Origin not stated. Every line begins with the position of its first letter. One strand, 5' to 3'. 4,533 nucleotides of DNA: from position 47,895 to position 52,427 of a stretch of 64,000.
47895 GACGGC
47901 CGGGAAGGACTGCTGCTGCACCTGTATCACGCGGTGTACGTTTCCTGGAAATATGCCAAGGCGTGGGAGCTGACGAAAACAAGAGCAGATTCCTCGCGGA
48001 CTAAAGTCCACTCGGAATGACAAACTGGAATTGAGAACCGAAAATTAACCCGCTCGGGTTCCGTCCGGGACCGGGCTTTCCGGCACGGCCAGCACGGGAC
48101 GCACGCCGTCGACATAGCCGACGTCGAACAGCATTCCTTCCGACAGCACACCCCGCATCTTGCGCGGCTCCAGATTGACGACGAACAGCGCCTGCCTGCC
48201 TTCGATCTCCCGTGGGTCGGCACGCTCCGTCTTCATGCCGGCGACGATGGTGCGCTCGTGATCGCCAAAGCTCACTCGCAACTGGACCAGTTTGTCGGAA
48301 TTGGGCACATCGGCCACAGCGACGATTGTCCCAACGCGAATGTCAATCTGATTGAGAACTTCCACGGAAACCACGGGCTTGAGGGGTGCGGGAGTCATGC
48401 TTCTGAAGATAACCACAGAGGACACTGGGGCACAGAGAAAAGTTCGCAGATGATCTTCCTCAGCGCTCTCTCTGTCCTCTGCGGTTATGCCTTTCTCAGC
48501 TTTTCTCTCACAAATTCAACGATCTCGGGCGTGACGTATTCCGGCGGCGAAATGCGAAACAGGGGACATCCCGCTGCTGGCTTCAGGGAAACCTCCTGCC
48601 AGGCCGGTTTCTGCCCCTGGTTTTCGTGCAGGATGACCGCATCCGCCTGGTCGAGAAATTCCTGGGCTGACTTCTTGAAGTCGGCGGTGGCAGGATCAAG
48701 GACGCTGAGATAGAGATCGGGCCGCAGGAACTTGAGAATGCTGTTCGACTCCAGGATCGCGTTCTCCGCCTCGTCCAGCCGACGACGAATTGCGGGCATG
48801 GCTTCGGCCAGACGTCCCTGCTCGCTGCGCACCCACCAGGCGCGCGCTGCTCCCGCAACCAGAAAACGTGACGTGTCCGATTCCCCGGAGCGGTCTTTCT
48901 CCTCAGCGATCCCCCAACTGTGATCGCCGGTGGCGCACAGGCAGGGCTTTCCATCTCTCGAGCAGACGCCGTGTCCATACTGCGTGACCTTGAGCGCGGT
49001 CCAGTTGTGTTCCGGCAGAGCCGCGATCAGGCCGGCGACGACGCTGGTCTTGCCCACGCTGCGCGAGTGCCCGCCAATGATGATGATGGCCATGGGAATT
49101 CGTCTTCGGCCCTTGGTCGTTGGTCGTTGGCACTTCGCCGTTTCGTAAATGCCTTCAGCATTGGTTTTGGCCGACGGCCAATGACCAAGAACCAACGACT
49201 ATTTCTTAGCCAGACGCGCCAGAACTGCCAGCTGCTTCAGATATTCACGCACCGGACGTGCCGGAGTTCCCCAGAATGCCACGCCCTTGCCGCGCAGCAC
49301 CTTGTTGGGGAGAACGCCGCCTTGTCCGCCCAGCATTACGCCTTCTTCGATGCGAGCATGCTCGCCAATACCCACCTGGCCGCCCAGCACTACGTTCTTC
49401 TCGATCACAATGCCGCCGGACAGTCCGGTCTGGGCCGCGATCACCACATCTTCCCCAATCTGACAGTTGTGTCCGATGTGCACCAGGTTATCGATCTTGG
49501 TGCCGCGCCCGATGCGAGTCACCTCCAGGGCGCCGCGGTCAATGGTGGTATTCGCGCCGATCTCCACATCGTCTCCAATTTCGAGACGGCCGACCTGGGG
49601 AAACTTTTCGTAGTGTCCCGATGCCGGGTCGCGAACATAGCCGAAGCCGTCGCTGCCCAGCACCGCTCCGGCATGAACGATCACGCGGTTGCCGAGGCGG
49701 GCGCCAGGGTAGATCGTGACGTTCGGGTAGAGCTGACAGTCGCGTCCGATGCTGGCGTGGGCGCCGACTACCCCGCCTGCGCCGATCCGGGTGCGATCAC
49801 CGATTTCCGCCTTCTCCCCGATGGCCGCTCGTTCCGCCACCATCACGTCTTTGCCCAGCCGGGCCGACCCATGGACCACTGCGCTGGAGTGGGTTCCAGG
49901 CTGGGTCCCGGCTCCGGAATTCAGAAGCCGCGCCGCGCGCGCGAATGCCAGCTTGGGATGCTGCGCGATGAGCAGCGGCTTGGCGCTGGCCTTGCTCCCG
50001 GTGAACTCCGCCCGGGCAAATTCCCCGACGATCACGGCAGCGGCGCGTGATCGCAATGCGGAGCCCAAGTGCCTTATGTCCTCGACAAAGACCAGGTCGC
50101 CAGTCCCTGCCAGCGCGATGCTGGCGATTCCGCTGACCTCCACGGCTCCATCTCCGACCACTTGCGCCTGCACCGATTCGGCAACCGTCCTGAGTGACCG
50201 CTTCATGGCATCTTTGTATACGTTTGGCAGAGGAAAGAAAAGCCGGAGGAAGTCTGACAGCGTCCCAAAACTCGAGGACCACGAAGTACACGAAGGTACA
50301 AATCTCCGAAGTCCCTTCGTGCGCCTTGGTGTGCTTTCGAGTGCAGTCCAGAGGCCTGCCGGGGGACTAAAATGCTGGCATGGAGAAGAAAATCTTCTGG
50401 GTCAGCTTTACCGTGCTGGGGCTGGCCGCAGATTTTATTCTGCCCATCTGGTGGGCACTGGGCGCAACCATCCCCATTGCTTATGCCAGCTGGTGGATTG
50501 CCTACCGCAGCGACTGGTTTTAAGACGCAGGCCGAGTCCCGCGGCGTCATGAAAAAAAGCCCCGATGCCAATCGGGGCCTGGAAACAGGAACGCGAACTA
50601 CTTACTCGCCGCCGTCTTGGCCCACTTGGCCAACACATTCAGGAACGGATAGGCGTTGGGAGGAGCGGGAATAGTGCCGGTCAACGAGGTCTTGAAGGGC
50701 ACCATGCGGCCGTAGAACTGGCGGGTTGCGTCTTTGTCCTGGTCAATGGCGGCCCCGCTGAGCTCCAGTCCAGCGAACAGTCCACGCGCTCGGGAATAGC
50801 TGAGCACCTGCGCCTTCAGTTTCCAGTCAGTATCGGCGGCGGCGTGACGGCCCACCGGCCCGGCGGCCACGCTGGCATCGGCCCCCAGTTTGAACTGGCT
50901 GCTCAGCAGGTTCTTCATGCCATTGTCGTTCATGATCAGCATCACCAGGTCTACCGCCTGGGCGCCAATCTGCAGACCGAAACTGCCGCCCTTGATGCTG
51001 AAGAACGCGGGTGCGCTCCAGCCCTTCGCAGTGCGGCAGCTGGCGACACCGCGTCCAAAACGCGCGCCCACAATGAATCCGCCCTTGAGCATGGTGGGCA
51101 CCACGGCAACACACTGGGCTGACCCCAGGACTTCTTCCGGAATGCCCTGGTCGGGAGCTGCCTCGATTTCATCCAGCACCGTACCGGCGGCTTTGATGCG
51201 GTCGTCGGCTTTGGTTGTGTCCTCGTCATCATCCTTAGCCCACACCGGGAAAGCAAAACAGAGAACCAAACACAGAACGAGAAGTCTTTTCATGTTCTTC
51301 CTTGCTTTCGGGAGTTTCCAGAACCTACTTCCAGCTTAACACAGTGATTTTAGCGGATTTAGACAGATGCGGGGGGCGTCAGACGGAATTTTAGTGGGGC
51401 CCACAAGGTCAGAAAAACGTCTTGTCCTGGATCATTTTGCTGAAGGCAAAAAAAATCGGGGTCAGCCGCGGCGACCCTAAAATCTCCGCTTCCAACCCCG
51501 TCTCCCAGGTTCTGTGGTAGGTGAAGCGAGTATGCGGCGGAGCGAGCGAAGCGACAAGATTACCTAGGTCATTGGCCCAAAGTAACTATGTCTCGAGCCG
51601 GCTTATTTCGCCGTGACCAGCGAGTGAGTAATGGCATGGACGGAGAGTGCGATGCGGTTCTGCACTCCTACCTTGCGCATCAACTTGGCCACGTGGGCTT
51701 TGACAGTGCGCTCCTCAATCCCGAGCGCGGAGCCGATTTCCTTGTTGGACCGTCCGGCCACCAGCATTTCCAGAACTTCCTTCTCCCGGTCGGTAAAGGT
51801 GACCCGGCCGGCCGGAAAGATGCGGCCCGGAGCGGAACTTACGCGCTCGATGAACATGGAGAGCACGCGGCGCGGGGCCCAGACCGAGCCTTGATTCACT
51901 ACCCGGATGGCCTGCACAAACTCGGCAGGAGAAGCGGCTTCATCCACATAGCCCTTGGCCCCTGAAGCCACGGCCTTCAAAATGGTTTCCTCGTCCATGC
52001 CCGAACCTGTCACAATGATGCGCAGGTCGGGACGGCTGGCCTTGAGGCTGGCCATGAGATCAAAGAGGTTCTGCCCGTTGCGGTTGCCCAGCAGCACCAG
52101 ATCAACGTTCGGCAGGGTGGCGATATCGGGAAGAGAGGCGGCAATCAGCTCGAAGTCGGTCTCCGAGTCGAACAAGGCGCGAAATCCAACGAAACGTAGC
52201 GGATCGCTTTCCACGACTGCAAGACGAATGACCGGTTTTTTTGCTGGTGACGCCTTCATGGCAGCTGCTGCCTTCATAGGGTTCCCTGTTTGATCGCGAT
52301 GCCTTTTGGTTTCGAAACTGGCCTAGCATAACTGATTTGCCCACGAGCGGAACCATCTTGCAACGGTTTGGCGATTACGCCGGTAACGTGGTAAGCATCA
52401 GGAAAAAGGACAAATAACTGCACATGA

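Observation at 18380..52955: Family of exact period-7 (heptamer) tandem arrays, mostly as inverted pairs, that make up whole intergenic spacers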

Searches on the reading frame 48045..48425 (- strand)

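Call 76: search_protein_families(library=pfam, proteins=[window:48045-48425:-])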
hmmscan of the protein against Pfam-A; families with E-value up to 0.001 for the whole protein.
window:48045-48425:- (126 aa): 1 family
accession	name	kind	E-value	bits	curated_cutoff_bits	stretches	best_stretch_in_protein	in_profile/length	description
PF01588.26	tRNA_bind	-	1.8e-21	76.5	27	1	29-124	1-96/96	Putative tRNA binding domain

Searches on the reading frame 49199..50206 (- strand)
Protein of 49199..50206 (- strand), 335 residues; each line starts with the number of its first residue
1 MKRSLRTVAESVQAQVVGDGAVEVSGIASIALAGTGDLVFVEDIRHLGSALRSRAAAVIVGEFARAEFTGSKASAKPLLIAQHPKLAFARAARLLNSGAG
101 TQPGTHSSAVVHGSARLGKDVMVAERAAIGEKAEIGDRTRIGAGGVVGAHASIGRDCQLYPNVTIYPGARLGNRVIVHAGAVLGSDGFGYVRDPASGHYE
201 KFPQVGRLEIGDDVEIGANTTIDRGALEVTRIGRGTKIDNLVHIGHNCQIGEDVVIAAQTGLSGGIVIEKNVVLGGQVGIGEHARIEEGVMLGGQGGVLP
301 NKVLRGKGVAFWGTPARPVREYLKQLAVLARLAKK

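Call 13: search_protein_families(library=pfam, proteins=[window:49199-50206:-])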
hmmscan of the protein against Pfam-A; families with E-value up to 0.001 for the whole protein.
window:49199-50206:- (335 aa): 6 families
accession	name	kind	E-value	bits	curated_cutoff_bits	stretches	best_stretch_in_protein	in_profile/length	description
PF00132.30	Hexapep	-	4.7e-32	108.8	27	3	230-263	2-35/36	Bacterial transferase hexapeptide (six repeats)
PF25084.1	LbH_EIF2B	-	6.9e-14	52.2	54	2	212-302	14-96/105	EIF2B subunit epsilon LbH domain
PF04613.19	LpxD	-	1.1e-12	48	30.8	1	22-94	2-70/70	UDP-3-O-[3-hydroxymyristoyl] glucosamine N-acyltransferase, LpxD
PF14602.12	Hexapep_2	-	2.3e-09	37.2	27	0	152-184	3-33/34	Hexapeptide repeat of succinyl-transferase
PF25087.1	GMPPB_C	-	1.6e-05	25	39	0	238-288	7-56/110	GMPPB C-terminal domain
PF21711.3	DCTN5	-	0.00019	21.6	40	0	242-313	85-155/182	Dynactin subunit 5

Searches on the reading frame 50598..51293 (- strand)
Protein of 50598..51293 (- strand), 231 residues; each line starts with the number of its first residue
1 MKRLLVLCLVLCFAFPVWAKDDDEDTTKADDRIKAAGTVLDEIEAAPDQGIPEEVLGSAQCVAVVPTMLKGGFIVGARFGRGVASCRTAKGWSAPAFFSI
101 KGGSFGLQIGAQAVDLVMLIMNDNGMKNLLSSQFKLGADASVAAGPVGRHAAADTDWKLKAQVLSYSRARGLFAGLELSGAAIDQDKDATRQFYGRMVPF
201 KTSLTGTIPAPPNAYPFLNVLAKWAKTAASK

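Call 76: search_protein_families(library=pfam, proteins=[window:50598-51293:-])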
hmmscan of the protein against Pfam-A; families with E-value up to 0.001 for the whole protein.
window:50598-51293:- (231 aa): 1 family
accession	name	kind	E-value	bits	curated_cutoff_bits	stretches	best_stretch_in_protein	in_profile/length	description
PF04366.17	Ysc84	-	3.1e-38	130.8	25.1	1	102-223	2-126/127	Las17-binding protein actin regulator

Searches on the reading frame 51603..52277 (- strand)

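Call 76: search_protein_families(library=pfam, proteins=[window:51603-52277:-])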
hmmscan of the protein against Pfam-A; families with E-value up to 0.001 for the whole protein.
window:51603-52277:- (224 aa): 3 families
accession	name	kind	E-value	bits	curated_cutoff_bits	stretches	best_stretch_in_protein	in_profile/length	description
PF00196.25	GerE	-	5.1e-19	68.1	23.5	1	160-214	2-56/57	Bacterial regulatory proteins, luxR family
PF08281.18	Sigma70_r4_2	-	1.3e-05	25.2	25.7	1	163-202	13-53/54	Sigma-70, region 4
PF16968.11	TadZ_N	-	0.00012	22.2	26.4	1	56-127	48-119/133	Pilus assembly protein TadZ N-terminal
